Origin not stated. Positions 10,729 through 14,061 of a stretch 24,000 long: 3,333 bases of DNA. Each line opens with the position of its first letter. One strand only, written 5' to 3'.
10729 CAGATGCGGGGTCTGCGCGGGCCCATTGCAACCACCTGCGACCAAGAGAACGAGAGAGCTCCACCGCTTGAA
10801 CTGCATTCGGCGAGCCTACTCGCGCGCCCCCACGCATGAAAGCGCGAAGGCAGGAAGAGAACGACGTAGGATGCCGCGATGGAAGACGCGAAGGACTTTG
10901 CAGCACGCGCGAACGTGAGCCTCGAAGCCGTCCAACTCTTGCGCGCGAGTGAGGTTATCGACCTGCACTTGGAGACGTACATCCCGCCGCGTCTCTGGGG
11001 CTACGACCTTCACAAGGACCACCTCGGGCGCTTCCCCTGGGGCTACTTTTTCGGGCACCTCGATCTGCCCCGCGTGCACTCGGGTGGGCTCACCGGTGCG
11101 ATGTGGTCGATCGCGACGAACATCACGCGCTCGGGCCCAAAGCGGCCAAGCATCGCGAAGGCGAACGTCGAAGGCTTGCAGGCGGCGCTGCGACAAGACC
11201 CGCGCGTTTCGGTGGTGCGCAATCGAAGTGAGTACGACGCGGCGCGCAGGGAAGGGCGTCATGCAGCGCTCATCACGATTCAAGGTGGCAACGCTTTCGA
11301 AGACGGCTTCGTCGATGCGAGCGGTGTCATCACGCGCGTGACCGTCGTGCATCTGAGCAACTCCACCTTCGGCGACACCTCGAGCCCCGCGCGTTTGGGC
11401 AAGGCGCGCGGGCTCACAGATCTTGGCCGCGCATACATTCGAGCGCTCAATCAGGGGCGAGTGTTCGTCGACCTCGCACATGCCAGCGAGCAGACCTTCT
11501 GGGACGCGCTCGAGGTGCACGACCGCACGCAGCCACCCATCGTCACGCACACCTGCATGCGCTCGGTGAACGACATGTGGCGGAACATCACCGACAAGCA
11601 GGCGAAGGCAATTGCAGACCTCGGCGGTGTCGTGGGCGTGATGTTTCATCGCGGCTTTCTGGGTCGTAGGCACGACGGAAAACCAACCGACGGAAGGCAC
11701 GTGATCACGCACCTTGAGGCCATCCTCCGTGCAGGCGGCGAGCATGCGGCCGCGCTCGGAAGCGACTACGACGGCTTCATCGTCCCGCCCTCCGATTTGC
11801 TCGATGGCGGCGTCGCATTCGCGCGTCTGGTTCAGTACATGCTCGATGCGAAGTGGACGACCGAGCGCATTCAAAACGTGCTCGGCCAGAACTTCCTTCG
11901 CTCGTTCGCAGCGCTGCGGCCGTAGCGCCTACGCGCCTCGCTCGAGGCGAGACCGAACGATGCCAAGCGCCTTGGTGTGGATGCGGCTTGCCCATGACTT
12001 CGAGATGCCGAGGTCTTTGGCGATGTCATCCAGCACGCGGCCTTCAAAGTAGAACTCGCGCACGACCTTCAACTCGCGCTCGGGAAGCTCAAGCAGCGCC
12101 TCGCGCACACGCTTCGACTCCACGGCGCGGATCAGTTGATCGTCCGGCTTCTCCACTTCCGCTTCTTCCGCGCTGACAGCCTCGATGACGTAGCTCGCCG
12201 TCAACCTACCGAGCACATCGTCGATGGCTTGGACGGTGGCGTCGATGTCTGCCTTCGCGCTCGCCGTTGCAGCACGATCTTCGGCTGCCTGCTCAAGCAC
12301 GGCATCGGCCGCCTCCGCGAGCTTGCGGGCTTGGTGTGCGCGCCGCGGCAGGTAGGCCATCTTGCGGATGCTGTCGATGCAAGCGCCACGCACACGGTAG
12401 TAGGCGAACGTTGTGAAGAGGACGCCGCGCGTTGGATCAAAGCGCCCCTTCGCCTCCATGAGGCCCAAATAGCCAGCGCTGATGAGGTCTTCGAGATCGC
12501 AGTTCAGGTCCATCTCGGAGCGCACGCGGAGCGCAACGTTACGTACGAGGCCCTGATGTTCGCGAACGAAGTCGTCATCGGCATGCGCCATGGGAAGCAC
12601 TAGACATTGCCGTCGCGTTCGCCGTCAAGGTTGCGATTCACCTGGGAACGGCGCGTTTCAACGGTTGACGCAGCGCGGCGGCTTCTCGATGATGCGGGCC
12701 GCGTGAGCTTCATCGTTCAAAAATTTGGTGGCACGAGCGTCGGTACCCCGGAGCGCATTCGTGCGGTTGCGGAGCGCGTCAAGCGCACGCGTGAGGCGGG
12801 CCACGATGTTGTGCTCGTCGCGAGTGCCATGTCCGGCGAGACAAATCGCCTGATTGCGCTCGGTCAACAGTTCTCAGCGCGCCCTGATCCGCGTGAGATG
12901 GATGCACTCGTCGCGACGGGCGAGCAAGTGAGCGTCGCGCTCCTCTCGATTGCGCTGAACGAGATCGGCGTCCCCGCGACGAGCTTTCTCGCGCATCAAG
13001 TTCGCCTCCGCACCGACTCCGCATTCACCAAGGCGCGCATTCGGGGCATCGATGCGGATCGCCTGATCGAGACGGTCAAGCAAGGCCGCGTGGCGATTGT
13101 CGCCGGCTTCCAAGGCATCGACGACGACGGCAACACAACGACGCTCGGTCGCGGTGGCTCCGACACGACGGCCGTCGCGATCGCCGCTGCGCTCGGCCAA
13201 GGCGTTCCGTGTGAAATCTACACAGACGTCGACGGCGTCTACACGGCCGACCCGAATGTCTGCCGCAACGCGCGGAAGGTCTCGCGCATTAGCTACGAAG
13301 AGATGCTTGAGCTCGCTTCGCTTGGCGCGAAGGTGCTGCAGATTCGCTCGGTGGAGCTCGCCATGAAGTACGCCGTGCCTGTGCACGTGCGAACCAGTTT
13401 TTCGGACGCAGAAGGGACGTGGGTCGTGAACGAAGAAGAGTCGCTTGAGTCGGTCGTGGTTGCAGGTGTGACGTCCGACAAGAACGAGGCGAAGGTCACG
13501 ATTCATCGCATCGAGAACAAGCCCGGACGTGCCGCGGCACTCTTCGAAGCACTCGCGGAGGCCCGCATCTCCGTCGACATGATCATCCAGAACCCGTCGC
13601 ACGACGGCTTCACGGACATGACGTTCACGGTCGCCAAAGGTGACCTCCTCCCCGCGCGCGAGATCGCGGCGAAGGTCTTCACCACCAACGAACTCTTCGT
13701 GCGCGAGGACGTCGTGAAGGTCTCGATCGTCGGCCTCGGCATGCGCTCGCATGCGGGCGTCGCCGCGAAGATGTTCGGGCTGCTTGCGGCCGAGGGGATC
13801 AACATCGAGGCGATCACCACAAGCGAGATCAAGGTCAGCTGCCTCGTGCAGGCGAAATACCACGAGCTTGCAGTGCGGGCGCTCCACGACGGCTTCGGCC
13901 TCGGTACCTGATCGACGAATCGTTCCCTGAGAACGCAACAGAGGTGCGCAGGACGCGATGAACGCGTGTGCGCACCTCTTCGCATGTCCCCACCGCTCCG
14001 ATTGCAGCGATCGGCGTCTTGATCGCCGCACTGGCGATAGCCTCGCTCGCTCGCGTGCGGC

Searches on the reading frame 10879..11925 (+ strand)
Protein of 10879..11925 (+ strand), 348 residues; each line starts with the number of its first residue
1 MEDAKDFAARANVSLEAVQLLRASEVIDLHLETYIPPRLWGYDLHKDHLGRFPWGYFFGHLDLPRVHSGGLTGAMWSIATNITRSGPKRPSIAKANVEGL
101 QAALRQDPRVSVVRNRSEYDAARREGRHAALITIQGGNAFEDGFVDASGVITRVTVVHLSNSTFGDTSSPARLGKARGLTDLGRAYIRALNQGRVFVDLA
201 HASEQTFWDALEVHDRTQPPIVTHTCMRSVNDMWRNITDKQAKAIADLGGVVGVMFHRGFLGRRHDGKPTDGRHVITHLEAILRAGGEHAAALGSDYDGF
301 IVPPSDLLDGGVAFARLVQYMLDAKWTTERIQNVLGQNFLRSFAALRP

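Call 16: search_protein_families(library=pfam, proteins=[window:10879-11925:+], max_evalue=0.001)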
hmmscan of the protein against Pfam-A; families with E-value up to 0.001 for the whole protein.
window:10879-11925:+ (348 aa): 1 family
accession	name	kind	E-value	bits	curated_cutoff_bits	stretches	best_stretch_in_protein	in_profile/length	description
PF01244.27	Peptidase_M19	-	2.2e-51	175.4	26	1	52-343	28-317/319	Membrane dipeptidase (Peptidase family M19)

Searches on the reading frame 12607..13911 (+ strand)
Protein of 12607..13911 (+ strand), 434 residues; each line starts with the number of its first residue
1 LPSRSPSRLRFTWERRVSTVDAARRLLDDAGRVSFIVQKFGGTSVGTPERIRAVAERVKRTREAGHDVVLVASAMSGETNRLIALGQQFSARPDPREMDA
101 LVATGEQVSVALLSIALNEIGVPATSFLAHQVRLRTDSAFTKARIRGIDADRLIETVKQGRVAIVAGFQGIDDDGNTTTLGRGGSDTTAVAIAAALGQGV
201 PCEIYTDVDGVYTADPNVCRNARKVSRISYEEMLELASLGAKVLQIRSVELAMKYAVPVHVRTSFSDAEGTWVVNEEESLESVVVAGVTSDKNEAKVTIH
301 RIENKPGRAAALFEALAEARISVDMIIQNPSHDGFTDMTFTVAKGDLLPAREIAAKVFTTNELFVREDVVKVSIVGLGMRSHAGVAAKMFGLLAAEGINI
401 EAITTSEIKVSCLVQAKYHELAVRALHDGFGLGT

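Call 16: search_protein_families(library=pfam, proteins=[window:12607-13911:+], max_evalue=0.001)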
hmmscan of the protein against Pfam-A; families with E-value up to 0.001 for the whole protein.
window:12607-13911:+ (434 aa): 4 families
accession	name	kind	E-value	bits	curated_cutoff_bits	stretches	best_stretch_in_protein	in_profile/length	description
PF00696.33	AA_kinase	-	5.2e-52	177.3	24.9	1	35-262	2-233/234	Amino acid kinase family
PF22468.2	ACT_9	-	3.4e-33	113.6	27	2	372-430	1-61/61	ACT domain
PF13840.12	ACT_7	-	3.7e-22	78.4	27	1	366-428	3-65/65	ACT domain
PF01842.31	ACT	-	1.7e-17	63.3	27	2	302-356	7-63/66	ACT domain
